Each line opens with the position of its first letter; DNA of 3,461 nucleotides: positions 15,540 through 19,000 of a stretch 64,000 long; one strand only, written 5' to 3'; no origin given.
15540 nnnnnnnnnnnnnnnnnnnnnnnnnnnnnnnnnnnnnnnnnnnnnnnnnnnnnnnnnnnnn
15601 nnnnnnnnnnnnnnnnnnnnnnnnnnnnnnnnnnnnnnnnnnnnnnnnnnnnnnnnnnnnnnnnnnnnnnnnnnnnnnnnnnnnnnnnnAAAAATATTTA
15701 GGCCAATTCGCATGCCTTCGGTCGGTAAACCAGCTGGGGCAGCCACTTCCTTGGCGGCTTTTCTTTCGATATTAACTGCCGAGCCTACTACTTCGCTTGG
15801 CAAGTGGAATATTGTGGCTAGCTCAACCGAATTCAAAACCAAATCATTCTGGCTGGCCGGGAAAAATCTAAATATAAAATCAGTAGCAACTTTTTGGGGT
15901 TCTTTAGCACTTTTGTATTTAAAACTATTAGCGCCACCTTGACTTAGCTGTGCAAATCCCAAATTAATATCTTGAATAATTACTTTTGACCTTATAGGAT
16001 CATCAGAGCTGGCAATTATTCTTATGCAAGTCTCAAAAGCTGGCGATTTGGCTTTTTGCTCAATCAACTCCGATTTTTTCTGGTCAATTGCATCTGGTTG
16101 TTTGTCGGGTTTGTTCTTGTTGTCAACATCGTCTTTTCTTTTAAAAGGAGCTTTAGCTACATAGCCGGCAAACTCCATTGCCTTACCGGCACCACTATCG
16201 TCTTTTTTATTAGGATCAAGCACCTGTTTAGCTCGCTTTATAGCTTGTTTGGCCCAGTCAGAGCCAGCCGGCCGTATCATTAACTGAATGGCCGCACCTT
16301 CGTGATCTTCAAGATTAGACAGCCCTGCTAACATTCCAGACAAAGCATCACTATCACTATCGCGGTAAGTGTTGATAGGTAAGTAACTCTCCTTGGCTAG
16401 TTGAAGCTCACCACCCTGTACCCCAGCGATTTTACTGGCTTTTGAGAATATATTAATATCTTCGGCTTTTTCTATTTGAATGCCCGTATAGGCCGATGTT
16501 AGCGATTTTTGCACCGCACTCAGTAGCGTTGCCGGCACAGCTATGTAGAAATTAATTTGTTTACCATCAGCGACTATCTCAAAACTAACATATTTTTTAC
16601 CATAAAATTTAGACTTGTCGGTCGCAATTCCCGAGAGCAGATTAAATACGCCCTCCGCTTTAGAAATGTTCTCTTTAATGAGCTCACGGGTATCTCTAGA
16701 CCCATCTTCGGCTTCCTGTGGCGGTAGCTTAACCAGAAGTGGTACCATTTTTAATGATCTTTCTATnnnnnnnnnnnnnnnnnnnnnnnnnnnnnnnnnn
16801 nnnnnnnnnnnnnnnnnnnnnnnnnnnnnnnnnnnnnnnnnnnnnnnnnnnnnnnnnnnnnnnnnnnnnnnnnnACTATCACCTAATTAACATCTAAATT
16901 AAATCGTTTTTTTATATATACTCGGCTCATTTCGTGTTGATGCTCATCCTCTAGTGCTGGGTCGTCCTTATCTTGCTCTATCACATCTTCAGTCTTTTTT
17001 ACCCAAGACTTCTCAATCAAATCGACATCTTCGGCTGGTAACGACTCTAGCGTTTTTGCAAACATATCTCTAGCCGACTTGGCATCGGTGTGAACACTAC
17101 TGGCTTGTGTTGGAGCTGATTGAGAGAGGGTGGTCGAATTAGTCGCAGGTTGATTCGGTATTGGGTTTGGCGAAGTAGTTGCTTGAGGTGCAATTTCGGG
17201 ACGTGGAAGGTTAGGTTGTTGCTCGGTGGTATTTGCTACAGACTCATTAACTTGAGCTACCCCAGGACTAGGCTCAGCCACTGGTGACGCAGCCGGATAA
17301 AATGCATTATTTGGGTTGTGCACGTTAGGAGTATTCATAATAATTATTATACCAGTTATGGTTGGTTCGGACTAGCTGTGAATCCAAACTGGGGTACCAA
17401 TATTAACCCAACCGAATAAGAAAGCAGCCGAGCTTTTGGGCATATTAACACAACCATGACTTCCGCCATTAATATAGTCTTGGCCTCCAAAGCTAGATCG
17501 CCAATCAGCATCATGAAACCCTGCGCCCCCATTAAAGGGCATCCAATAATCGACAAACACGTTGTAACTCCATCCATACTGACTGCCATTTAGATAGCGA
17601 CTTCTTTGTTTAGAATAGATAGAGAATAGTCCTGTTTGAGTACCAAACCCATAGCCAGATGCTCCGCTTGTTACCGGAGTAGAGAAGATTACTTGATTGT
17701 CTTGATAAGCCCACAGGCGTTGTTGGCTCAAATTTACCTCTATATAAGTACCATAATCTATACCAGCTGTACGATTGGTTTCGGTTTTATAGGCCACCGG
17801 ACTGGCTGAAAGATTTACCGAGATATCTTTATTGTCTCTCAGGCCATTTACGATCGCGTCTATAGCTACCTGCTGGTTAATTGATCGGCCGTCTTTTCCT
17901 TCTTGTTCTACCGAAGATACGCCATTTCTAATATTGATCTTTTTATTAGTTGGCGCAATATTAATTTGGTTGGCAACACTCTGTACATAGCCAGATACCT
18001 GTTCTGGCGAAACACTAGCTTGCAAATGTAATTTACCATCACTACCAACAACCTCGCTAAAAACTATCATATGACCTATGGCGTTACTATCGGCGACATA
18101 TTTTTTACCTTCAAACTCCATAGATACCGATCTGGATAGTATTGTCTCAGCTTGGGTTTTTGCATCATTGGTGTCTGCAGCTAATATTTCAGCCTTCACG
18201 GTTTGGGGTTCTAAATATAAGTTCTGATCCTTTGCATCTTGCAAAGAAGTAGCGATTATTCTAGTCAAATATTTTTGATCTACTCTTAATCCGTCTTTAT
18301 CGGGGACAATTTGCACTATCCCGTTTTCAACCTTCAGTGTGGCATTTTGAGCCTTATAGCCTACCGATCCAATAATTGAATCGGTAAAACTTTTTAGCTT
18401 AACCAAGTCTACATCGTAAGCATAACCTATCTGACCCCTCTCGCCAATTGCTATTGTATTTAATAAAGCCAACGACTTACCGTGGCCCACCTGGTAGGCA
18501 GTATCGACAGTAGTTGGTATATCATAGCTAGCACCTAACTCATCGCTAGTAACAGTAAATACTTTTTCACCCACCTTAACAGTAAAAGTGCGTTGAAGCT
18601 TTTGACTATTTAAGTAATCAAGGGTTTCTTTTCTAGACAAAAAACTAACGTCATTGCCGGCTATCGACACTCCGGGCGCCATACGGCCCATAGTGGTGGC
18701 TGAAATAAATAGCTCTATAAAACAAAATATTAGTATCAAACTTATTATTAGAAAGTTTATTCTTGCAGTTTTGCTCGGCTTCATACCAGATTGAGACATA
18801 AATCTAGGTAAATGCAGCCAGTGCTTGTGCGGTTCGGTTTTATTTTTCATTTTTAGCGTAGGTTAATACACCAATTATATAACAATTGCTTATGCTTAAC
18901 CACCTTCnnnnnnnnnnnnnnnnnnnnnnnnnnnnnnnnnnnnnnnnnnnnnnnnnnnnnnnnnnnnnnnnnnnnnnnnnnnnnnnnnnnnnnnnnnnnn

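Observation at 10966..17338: Type IV secretion / conjugation-like surface module between gyrBA and pheST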

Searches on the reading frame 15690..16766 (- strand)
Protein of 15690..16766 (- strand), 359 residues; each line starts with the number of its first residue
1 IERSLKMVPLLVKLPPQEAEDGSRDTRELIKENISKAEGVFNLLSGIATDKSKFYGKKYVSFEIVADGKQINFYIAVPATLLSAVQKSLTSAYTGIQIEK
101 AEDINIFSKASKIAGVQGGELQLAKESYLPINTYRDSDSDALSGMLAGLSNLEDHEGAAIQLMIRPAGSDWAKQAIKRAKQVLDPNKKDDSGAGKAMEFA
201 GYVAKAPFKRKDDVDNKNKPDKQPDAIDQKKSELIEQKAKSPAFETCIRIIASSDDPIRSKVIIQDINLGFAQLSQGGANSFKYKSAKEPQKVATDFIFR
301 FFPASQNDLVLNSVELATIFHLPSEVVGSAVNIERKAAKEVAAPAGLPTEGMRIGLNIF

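Call 66: predict_structure(alignment_id=A3)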
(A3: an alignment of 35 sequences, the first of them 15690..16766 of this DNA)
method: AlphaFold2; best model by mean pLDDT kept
length: 359 residues; sequences in the alignment: 35
mean_pLDDT: 78.6   pTM: 0.77
mean pLDDT of the five models: 78.6, 77.9, 77.7, 77.7, 77.2
residues with pLDDT >= 90: 143; 70-90: 114; 50-70: 54; < 50: 48
segments of 3 or more residues with pLDDT < 50: 1-4, 188-200, 209-220, 326-330, 352-359
pLDDT, mean of each block of 10 residues (from residue 1): 64 71 73 91 76 65 92 91 89 86 89 93 93 87 85 91 90 90 64 43 50 41 75 91 95 95 93 83 94 92 85 95 63 52 56 43
secondary structure, 60 per line:
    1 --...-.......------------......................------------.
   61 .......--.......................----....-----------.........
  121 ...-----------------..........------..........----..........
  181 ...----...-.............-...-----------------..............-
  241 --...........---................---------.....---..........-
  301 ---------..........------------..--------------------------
elements in order: E7-13 H26-47 E60-67 E70-78 H79-92 E97-100 H112-115 E116-123 H141-150 E157-166 H171-183 H192-204 H226-239 E243-253 H257-272 E282-286 H290-299 E310-312 H313-319

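Call 78: fold_search(model_id=the predicted structure, library=pdb)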
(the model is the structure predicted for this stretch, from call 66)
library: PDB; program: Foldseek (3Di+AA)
matches with E <= 10: 621; with E <= 0.001: 14
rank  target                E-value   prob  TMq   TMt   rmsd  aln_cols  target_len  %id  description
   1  7o42_A                7.4e-07  1.00  0.44  0.19  11.0       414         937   10  TrwK/VirB4unbound trimer of dimers complex (with Hcp1) from the R388 type IV secretion system determined by cryo-EM. (released 2022-06-22)
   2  7o42_E                1.9e-06  1.00  0.43  0.19  11.9       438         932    9  TrwK/VirB4unbound trimer of dimers complex (with Hcp1) from the R388 type IV secretion system determined by cryo-EM. (released 2022-06-22)
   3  8rtb_B                2.4e-06  1.00  0.41  0.25  10.7       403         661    9  Extended inner membrane complex (IMC) protomer structure (TrwM/VirB3-TrwK/VirB4-TrwI/VirB6-TrwG/VirB8-TrwE/VirB10) fro (released 2024-06-19)
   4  8rtd_V                2.6e-06  1.00  0.40  0.23  10.7       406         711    9  Stalk-Arches-IMC structure from the fully-assembled R388 type IV secretion system determined by cryo-EM. (released 2024-06-19)
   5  7o43_A                3.1e-06  1.00  0.44  0.23   9.1       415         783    9  TrwK/VirB4unbound dimer complex from R388 type IV secretion system determined by cryo-EM. (released 2022-06-22)
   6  8rtd_h                3.3e-06  1.00  0.42  0.34  10.1       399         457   10  Stalk-Arches-IMC structure from the fully-assembled R388 type IV secretion system determined by cryo-EM. (released 2024-06-19)
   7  8rtd_P                3.5e-06  1.00  0.41  0.22  10.7       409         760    9  Stalk-Arches-IMC structure from the fully-assembled R388 type IV secretion system determined by cryo-EM. (released 2024-06-19)
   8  7o41_B                1.6e-05  1.00  0.42  0.24   9.4       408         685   10  Hexameric composite model of the Inner Membrane Complex (IMC) with the Arches from the fully-assembled R388 type IV se (released 2022-06-22)
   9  7o43_B                2.4e-05  1.00  0.43  0.22   9.2       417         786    7  TrwK/VirB4unbound dimer complex from R388 type IV secretion system determined by cryo-EM. (released 2022-06-22)
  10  7o41_A                2.3e-04  1.00  0.40  0.22  13.2       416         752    7  Hexameric composite model of the Inner Membrane Complex (IMC) with the Arches from the fully-assembled R388 type IV se (released 2022-06-22)
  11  8rtb_A                2.6e-04  1.00  0.42  0.23  10.8       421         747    9  Extended inner membrane complex (IMC) protomer structure (TrwM/VirB3-TrwK/VirB4-TrwI/VirB6-TrwG/VirB8-TrwE/VirB10) fro (released 2024-06-19)
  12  8rtd_O                2.6e-04  1.00  0.42  0.21  10.8       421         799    9  Stalk-Arches-IMC structure from the fully-assembled R388 type IV secretion system determined by cryo-EM. (released 2024-06-19)
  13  8rtd_T                2.6e-04  1.00  0.42  0.21  10.8       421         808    9  Stalk-Arches-IMC structure from the fully-assembled R388 type IV secretion system determined by cryo-EM. (released 2024-06-19)
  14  8rtd_g                2.7e-04  1.00  0.43  0.23  10.0       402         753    8  Stalk-Arches-IMC structure from the fully-assembled R388 type IV secretion system determined by cryo-EM. (released 2024-06-19)
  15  2e1r                  2.0e-02  0.12  0.14  0.07  21.9       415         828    8  Structure of eEF2 in complex with a sordarin derivative (released 2006-11-14)
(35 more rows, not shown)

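Call 92: search_protein_representatives(protein=window:15690-16766:-)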
Query: 359 residues. Proteins with E-value up to 0.001 (for the whole library): 1270; up to 1e-10: 497; up to 1e-30: 59. The best 150 are listed.
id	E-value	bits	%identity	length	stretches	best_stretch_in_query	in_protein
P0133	4.5e-119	414.0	57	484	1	1-359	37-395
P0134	4.7e-77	275.9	59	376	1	1-246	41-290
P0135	1.3e-75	271.1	41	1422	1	1-358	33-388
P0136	1.0e-74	268.2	42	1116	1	1-358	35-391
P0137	1.8e-73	264.1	41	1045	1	2-359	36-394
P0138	2.2e-73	263.8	39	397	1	1-357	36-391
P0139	2.9e-73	263.4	41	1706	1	1-359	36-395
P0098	1.7e-71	257.6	40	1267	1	1-359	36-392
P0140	1.7e-71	257.6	39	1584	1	1-359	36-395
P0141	1.9e-71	257.5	40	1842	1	1-359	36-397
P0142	1.9e-71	257.4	40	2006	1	1-359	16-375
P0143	1.3e-70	254.7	41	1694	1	1-359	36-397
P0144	8.6e-70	252.0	39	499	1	1-359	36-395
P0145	6.2e-69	249.2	39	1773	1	1-359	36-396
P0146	9.2e-69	248.6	39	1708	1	7-359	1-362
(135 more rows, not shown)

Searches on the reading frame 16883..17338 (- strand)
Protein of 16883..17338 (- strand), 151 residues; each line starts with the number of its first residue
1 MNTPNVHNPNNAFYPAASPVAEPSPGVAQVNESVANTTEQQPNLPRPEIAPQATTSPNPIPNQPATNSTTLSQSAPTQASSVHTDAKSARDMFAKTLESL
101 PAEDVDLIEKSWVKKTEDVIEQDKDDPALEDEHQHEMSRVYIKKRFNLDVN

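Call 3: search_protein_families(library=pfam, proteins=[window:16883-17338:-], max_evalue=0.1)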
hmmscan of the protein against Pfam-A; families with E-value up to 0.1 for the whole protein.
window:16883-17338:- (151 aa): 0 families

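Call 4: search_protein_families(library=ncbifam, proteins=[window:16883-17338:-], max_evalue=0.1)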
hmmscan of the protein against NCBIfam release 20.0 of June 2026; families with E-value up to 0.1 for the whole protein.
window:16883-17338:- (151 aa): 0 families

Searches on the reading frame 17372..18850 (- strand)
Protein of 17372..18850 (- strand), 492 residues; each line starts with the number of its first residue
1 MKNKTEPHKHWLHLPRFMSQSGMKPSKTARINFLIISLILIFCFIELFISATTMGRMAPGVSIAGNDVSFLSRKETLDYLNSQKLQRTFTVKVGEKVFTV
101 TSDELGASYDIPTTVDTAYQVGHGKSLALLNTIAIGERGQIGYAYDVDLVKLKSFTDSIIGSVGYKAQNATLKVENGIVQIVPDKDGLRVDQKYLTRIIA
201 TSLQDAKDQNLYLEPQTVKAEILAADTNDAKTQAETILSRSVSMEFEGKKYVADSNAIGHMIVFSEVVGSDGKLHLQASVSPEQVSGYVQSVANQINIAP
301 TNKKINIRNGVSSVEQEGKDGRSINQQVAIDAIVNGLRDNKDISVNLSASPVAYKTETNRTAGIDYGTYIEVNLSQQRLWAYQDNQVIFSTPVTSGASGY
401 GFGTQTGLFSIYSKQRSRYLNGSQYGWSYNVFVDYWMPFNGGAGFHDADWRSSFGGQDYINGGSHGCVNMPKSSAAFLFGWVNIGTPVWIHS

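Call 3: search_protein_families(library=pfam, proteins=[window:17372-18850:-], max_evalue=0.1)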
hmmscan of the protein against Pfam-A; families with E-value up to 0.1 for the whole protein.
window:17372-18850:- (492 aa): 3 families
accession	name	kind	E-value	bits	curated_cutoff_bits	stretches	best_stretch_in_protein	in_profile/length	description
PF03734.19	YkuD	-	5.7e-24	85.8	23.4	1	368-490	2-146/146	L,D-transpeptidase catalytic domain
PF12229.13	PG_binding_4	-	5.1e-22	78.7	22.1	2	99-206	2-111/117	Putative peptidoglycan binding domain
PF24081.1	PH_SLA1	-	0.021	15.6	27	0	166-231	16-80/91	SLA1-like, PH domain-like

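Call 4: search_protein_families(library=ncbifam, proteins=[window:17372-18850:-], max_evalue=0.1)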
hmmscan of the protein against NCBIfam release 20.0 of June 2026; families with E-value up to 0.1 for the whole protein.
window:17372-18850:- (492 aa): 3 families
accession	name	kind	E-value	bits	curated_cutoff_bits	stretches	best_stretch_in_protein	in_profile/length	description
NF004785.0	PRK06132.1-2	subfamily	2.1e-08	33.8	169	2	370-417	65-110/353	hypothetical protein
NF004786.0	PRK06132.1-3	equivalog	2.7e-07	29.7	329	1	370-490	31-138/418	hypothetical protein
NF009120.0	PRK12472.1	subfamily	4.5e-06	25.7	369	1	372-489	58-161/508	hypothetical protein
